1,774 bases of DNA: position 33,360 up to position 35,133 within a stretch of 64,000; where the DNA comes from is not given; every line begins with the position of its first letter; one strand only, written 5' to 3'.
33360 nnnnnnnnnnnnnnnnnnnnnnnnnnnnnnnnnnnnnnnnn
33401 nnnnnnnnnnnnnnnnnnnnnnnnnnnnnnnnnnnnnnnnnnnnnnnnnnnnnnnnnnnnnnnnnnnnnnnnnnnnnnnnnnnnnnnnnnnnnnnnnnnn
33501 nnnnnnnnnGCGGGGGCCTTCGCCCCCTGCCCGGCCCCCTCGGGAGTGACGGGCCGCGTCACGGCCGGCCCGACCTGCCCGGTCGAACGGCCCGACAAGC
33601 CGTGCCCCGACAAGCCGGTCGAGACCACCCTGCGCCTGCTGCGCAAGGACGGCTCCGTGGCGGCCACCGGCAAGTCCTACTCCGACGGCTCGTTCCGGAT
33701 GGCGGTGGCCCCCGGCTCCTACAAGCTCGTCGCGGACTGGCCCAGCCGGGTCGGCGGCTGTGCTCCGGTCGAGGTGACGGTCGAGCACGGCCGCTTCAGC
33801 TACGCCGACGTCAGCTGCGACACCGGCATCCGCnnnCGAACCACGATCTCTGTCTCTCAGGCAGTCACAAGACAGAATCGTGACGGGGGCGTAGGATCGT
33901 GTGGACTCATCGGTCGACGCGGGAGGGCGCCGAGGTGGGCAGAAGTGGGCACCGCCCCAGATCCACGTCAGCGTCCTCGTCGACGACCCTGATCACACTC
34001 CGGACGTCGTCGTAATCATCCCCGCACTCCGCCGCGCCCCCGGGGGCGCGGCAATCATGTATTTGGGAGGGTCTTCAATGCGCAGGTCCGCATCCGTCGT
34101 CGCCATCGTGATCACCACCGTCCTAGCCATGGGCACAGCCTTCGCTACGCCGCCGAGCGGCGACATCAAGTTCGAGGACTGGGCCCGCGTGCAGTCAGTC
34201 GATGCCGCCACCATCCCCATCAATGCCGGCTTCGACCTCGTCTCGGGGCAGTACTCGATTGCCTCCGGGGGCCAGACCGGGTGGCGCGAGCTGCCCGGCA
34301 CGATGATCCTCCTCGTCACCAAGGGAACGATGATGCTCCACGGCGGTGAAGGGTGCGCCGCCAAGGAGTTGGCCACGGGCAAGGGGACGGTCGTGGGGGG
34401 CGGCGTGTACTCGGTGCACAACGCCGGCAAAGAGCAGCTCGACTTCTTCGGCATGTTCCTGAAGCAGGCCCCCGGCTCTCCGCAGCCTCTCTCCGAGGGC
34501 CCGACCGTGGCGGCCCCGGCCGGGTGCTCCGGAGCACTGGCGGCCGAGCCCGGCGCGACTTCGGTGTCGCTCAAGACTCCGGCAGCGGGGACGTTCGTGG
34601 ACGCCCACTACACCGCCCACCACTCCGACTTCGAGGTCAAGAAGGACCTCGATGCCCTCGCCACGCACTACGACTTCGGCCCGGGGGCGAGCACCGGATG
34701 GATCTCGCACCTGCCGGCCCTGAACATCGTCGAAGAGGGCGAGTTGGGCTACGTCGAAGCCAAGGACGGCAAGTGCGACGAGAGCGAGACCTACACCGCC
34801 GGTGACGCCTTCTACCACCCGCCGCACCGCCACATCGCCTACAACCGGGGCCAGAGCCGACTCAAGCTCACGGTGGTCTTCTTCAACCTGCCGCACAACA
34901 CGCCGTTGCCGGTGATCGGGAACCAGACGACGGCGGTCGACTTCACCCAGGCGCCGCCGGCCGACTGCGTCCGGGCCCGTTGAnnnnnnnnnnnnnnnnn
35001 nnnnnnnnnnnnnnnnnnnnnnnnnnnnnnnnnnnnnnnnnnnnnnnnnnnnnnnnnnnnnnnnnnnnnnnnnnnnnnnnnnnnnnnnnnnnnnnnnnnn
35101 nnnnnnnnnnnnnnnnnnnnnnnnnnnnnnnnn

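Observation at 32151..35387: Intact secreted protein with ~18 CPPPC-type repeats, followed by a secreted bicupin-like protein and a type-1 copper cupredoxin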

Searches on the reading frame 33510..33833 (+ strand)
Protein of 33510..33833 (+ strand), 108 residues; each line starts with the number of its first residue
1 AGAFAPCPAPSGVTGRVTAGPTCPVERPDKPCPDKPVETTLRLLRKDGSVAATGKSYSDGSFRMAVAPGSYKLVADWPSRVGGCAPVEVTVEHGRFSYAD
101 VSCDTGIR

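Call 18: find_homologous_proteins(query=A2, max_evalue=0.001)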
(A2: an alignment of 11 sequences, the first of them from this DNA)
Query A2 (11 sequences) (108 aa, profile of the alignment): 3874 proteins with E <= 0.001 among 8000 candidates; the best 120 are listed.
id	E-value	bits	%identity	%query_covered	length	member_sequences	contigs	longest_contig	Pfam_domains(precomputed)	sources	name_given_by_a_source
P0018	3.5e-58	212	88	98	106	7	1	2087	-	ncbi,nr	ncbi:MAG TPA: hypothetical protein VJS45_13185, partial [Acidimicrobiia bacterium]|nr:hypothetical p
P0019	2.5e-56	206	84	98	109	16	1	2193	-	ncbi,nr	ncbi:MAG TPA: hypothetical protein VK848_12075, partial [Acidimicrobiia bacterium]|nr:hypothetical p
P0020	4.9e-56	206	82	95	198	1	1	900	-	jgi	jgi:hypothetical protein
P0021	6.2e-55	202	81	99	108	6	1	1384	-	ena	-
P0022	9.0e-55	201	84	100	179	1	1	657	PF13620.13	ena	-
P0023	1.6e-54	201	85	91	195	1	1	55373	-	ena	-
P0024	9.3e-54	198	81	98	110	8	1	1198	PF13620.13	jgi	jgi:hypothetical protein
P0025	1.5e-53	197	83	99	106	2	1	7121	-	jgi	jgi:hypothetical protein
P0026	2.4e-53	197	84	97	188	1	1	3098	-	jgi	jgi:hypothetical protein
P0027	6.4e-53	195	85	98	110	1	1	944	PF13620.13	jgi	jgi:hypothetical protein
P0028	1.6e-51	191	77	100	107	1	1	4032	-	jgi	jgi:hypothetical protein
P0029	6.1e-51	189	86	89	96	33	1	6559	-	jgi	jgi:hypothetical protein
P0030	1.7e-49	184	83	89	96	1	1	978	-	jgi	jgi:hypothetical protein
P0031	5.7e-49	183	87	85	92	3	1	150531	-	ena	-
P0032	8.6e-49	182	79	89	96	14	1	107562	-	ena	-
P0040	2.4e-44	168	77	85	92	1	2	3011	PF13620.13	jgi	jgi:hypothetical protein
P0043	9.7e-43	163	62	89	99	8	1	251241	-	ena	-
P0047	1.9e-40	155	70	89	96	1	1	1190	PF13620.13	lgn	-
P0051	2.8e-39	152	77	78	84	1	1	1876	PF13620.13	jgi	-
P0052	1.8e-38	149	75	78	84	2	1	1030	PF07210.19,PF13620.13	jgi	jgi:hypothetical protein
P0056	4.8e-36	141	59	89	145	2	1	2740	PF13620.13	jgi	jgi:hypothetical protein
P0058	9.8e-36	140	59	90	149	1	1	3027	PF13620.13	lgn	-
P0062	7.8e-35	137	58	91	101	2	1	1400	PF13620.13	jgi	jgi:hypothetical protein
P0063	8.4e-35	137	60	91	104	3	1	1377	PF13620.13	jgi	jgi:hypothetical protein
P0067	4.8e-34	135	61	91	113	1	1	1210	PF13620.13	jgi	jgi:hypothetical protein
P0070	2.0e-33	133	59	85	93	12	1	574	PF13620.13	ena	-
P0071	7.9e-33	131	56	91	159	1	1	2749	PF13620.13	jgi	jgi:hypothetical protein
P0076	5.1e-32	128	56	89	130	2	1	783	PF13620.13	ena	-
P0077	1.2e-31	127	57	93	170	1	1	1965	PF13620.13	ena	-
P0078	2.8e-31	126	58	89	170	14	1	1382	PF13620.13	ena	-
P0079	7.9e-30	121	56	91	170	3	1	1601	PF13620.13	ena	-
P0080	2.7e-29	119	55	89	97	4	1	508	PF13620.13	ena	-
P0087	5.5e-26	109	50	94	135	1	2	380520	PF13620.13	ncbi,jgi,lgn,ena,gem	-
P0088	1.1e-25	108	48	93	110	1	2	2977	PF13620.13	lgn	-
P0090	1.2e-24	105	51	95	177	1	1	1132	PF13620.13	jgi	jgi:hypothetical protein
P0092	5.3e-24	102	49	93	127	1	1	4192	PF13620.13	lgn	-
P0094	6.6e-24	102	49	91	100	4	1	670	PF13620.13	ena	-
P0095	6.8e-24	102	51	89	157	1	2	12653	PF13620.13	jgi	jgi:hypothetical protein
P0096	7.1e-24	102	47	91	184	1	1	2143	PF13620.13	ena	-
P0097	1.0e-23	101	51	91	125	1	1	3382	PF13620.13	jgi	jgi:hypothetical protein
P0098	1.2e-23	101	51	87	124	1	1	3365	PF13620.13,PF17210.10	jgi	jgi:hypothetical protein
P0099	1.3e-23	101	50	93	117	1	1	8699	PF13620.13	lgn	-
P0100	1.4e-23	101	52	93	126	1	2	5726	PF13620.13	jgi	jgi:hypothetical protein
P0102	1.7e-23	101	52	91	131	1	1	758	PF13620.13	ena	-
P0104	4.5e-23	99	52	91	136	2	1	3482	PF13620.13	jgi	jgi:hypothetical protein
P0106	4.8e-23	99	51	93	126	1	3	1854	PF13620.13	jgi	jgi:hypothetical protein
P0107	6.5e-23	99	44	100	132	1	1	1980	PF13620.13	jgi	jgi:hypothetical protein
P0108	7.1e-23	99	47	91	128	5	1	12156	PF13620.13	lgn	-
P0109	8.8e-23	98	50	91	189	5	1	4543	PF13620.13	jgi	jgi:hypothetical protein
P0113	1.0e-22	98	47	91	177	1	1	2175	PF13620.13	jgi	-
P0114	1.1e-22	98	51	94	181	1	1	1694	PF13620.13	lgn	-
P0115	1.4e-22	98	48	94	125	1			PF13620.13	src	-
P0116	1.9e-22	97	50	87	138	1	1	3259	PF13620.13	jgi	jgi:hypothetical protein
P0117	1.9e-22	97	50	94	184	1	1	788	PF13620.13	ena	-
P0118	2.0e-22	97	51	89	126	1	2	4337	PF13620.13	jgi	jgi:hypothetical protein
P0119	2.0e-22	97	48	91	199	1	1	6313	PF13620.13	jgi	jgi:hypothetical protein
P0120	2.2e-22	97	48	89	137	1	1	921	PF13620.13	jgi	jgi:hypothetical protein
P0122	2.7e-22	97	47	100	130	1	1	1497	PF13620.13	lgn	-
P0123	2.9e-22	97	54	93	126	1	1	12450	PF13620.13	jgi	jgi:hypothetical protein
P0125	3.3e-22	97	51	91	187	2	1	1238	PF13620.13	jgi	-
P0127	3.4e-22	97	49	89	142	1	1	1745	PF13620.13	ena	-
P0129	5.0e-22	96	50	93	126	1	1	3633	PF13620.13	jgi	jgi:hypothetical protein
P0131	5.3e-22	96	50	94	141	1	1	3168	PF13620.13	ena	-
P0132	5.8e-22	96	54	93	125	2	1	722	PF13620.13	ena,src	-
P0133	6.6e-22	96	49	91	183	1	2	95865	PF13620.13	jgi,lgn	jgi:hypothetical protein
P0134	7.2e-22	96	48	91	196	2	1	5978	PF13620.13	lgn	-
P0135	8.4e-22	95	43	91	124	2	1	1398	PF13620.13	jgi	jgi:hypothetical protein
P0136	8.5e-22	95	50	91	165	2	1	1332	PF13620.13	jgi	jgi:hypothetical protein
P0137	8.5e-22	95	49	95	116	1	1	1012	PF13620.13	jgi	jgi:hypothetical protein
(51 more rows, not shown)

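Call 19: search_solved_structures(query=A2, max_evalue=10, show_alignments=2)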
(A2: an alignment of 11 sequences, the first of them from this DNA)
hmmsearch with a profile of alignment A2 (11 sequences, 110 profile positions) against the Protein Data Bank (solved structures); distinct sequences matched with E-value up to 10: 0.

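Call 22: find_encoding_contigs(protein=P0031, flank=8000, max_places=2)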
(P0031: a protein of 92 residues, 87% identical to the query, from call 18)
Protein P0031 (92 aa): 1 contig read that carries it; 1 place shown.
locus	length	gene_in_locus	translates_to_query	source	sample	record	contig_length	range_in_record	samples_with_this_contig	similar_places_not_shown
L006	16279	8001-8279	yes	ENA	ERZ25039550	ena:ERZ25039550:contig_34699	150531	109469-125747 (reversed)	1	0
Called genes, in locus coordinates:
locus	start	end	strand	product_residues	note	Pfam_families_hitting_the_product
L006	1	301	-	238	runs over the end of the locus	PF13193:AMP-binding_C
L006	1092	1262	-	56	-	-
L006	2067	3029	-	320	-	PF17164:DUF5122 (faint)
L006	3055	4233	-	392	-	-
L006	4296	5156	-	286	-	-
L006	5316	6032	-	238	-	-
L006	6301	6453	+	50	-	-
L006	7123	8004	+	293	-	-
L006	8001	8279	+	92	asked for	-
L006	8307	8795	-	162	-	PF06908:YpsA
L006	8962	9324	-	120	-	PF00075:RNase_H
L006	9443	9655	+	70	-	-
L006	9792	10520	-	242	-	PF00501:AMP-binding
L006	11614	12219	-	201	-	PF01614:IclR_C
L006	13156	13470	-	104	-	-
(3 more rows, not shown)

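Call 23: find_encoding_contigs(protein=P0043, flank=8000, max_places=2)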
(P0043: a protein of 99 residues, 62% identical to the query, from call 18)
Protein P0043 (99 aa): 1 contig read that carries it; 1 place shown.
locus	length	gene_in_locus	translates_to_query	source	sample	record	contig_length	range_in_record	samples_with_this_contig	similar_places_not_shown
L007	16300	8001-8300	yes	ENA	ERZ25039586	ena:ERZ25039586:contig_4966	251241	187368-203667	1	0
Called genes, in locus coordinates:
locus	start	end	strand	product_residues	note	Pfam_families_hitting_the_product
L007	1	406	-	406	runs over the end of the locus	PF01590:GAF, PF13185:GAF_2, PF07730:HisKA_3, PF02518:HATPase_c, PF13581:HATPase_c_2 (weak)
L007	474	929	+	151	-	PF00903:Glyoxalase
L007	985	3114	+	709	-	PF04879:Molybdop_Fe4S4, PF00384:Molybdopterin, PF01568:Molydop_binding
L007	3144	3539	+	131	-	PF00903:Glyoxalase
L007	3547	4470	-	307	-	PF04542:Sigma70_r2, PF04545:Sigma70_r4 (weak), PF08281:Sigma70_r4_2, PF12680:SnoaL_2 (weak)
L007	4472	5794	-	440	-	PF00890:FAD_binding_2 (weak), PF01134:GIDA (faint), PF01266:DAO, PF01593:Amino_oxidase (weak), PF03486:HI0933_like (faint), PF07992:Pyr_redox_2 (faint), PF12831:FAD_oxidored (weak), PF13450:NAD_binding_8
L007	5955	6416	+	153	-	PF11695:DUF3291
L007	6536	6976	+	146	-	-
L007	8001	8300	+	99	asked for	-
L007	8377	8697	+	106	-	-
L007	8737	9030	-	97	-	PF02148:zf-UBP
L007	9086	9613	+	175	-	-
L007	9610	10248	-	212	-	PF13328:HD_4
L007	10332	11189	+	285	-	PF03747:ADP_ribosyl_GH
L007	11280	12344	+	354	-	PF05235:CHAD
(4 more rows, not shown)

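Call 38: predict_structure(alignment_id=A3)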
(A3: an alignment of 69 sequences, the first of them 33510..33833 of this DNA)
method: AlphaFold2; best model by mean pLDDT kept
length: 108 residues; sequences in the alignment: 69
mean_pLDDT: 89.5   pTM: 0.77
mean pLDDT of the five models: 89.5, 88.5, 83.9, 83.5, 80.8
residues with pLDDT >= 90: 72; 70-90: 31; 50-70: 5; < 50: 0
segments of 3 or more residues with pLDDT < 50: none
pLDDT, mean of each block of 10 residues (from residue 1): 71 95 77 89 97 97 97 87 90 97 85
secondary structure, 60 per line:
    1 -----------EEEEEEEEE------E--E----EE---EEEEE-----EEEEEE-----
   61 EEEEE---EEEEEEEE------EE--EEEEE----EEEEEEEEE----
elements in order: E12-20 E40-44 E50-55 E61-65 E69-76 E87-91 E96-104

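Call 41: fold_search(model_id=the predicted structure, library=pdb)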
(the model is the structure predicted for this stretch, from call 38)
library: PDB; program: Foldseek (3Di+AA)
matches with E <= 10: 853; with E <= 0.001: 5
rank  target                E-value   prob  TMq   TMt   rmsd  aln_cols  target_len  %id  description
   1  3irp                  4.3e-04  1.00  0.65  0.19   4.6       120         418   14  Crystal structure of functional region of UafA from Staphylococcus saprophyticus at 1.50 angstrom resolution (released 2010-09-08)
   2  10ps                  5.0e-04  1.00  0.58  0.13   4.6       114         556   14  Crystal structure of SdrD A2-A3-B1-B2 domains from Staphylococcus aureus JH1 (released 2026-02-11)
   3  3phs                  5.3e-04  1.00  0.62  0.31   3.8       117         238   16  Crystal Structure of GBS52, the minor pilin in gram-positive pathogen Streptococcus agalactiae (released 2010-11-17)
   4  8bdw_H                6.3e-04  1.00  0.60  0.66   3.1       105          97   16  Crystal structure of CnaB2 domain from Lactobacillus plantarum (released 2023-02-22)
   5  5f44_B                9.7e-04  1.00  0.61  0.28   6.0       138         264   12  Crystal structure of shaft pilin spaA from Lactobacillus rhamnosus GG (released 2016-07-20)
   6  3is1                  1.0e-03  1.00  0.62  0.19   2.4       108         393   16  Crystal structure of functional region of UafA from Staphylococcus saprophyticus in C2 form at 2.45 angstrom resolution (released 2010-09-08)
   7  5j4m_A                1.1e-03  1.00  0.60  0.27   5.8       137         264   12  Crystal structure of shaft pilin SpaA from Lactobacillus rhamnosus GG - E269A/D295N double mutant (released 2016-07-20)
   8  2xhn_A                1.1e-03  1.00  0.53  0.13   5.5        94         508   18  Rhamnogalacturonan lyase from Aspergillus aculeatus K150A active site mutant (released 2010-09-29)
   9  5j4m_C                1.2e-03  1.00  0.60  0.28   7.1       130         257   12  Crystal structure of shaft pilin SpaA from Lactobacillus rhamnosus GG - E269A/D295N double mutant (released 2016-07-20)
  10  5hts_C                1.3e-03  1.00  0.61  0.28   7.2       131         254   13  Crystal structure of shaft pilin spaA from Lactobacillus rhamnosus GG - D295N mutant (released 2016-07-20)
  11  3njx                  1.3e-03  1.00  0.53  0.13   5.6        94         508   18  Rhamnogalacturonan Lyase from Aspergillus aculeatus mutant H210A (released 2010-10-06)
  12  8vdk                  1.7e-03  1.00  0.57  0.17   4.5       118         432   13  Crystal Structure of LPXTG-motif Cell Wall Anchor Domain Protein MSCRAMM_SdrD from Staphylococcus aureus (released 2024-08-07)
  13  1nkg                  1.7e-03  1.00  0.53  0.13   5.6        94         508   18  Rhamnogalacturonan lyase from Aspergillus aculeatus (released 2004-05-25)
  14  6hif_Y                1.8e-03  1.00  0.56  0.67   3.7       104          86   16  Kuenenia stuttgartiensis hydrazine dehydrogenase complex (released 2019-04-17)
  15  3is0                  2.1e-03  1.00  0.62  0.19   2.2       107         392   16  Crystal structure of functional region of UafA from Staphylococcus saprophyticus in the presence of cholesterol (released 2010-09-08)
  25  5aq0_B                3.4e-03  1.00  0.56  0.71   3.1        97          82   18  The structure of the Transthyretin-like domain of the first catalytic domain of the HUMAN Carboxypeptidase D (released 2016-09-28)
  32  5aq0_A                6.9e-03  1.00  0.54  0.69   3.4        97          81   18  The structure of the Transthyretin-like domain of the first catalytic domain of the HUMAN Carboxypeptidase D (released 2016-09-28)
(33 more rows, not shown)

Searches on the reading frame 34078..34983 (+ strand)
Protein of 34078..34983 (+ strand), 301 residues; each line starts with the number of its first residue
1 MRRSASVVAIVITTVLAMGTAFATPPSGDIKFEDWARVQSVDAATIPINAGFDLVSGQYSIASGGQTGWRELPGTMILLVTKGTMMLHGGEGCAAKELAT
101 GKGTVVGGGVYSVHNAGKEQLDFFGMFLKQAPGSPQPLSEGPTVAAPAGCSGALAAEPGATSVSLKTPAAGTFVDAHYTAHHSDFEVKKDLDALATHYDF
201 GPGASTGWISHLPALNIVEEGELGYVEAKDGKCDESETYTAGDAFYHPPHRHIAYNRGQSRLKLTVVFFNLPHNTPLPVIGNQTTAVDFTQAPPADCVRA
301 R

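Call 4: search_protein_families(library=pfam, proteins=[window:34078-34983:+], max_evalue=1)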
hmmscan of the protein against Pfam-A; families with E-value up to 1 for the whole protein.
window:34078-34983:+ (301 aa): 2 families
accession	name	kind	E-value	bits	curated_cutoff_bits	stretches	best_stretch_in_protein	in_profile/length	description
PF07883.17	Cupin_2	-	2.2e-05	24.5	27.2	1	198-268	3-70/70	Cupin domain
PF00190.28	Cupin_1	-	6.5e-05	23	22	1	178-276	18-122/151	Cupin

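Call 6: search_protein_families(library=ncbifam, proteins=[window:34078-34983:+], max_evalue=1)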
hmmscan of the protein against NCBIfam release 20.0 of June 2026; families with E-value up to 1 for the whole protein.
window:34078-34983:+ (301 aa): 1 family
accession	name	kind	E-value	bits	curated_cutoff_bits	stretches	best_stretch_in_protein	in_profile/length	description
NF049940.1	MandnitrLy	equivalog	0.0014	18.4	140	1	189-251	31-90/130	(R)-mandelonitrile lyase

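Call 45: search_solved_structures(query=window:34078-34980:+, max_evalue=1, show_alignments=2)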
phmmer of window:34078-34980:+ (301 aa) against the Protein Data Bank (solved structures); distinct sequences matched with E-value up to 1: 1.
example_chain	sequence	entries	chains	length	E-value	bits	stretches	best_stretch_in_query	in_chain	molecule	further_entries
2fqp_A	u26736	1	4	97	0.38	13.2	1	58-123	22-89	hypothetical protein BP2299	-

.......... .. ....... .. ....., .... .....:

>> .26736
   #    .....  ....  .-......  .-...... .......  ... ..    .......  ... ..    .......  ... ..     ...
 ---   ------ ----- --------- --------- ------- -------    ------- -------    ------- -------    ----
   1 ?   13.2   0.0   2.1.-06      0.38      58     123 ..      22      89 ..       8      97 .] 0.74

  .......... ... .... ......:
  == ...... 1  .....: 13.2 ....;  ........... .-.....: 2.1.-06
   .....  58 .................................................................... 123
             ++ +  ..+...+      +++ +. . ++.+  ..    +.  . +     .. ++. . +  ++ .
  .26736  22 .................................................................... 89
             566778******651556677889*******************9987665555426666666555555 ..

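Call 46: find_related_loci(query=window:34078-34980:+, collection=metagenome_contigs, flank=5000)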
Query window:34078-34980:+ (301 aa) in metagenome_contigs; peptide patterns used: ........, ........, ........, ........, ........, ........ (x = any residue, [..] = any of these).
121 stretches matched a pattern; 18 encode a relative of the query (tblastn E <= 1e-3); 18 distinct loci.
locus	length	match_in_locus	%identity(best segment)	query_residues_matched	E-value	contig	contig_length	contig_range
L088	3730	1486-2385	61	1-301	9e-126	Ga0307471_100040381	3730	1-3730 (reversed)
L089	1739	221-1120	60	1-301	7e-128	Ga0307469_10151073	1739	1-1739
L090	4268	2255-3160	57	1-301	6e-118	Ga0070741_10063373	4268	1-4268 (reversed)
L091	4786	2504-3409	57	1-301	2e-115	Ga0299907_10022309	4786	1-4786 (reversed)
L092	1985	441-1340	58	1-301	4e-121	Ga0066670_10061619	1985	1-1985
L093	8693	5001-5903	58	1-301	6e-114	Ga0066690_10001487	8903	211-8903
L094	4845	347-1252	56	1-301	4e-108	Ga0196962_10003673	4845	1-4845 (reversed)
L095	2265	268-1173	55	1-301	5e-111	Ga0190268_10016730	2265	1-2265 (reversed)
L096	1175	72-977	54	1-301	2e-113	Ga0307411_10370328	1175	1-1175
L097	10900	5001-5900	59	1-301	8e-115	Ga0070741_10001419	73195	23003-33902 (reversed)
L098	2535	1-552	57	117-301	8e-69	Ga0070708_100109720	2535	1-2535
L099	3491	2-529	61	121-301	3e-67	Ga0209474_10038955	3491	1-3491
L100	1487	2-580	54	109-301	3e-66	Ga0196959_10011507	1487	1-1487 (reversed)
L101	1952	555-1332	60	16-301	2e-83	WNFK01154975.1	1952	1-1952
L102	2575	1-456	52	150-301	1e-46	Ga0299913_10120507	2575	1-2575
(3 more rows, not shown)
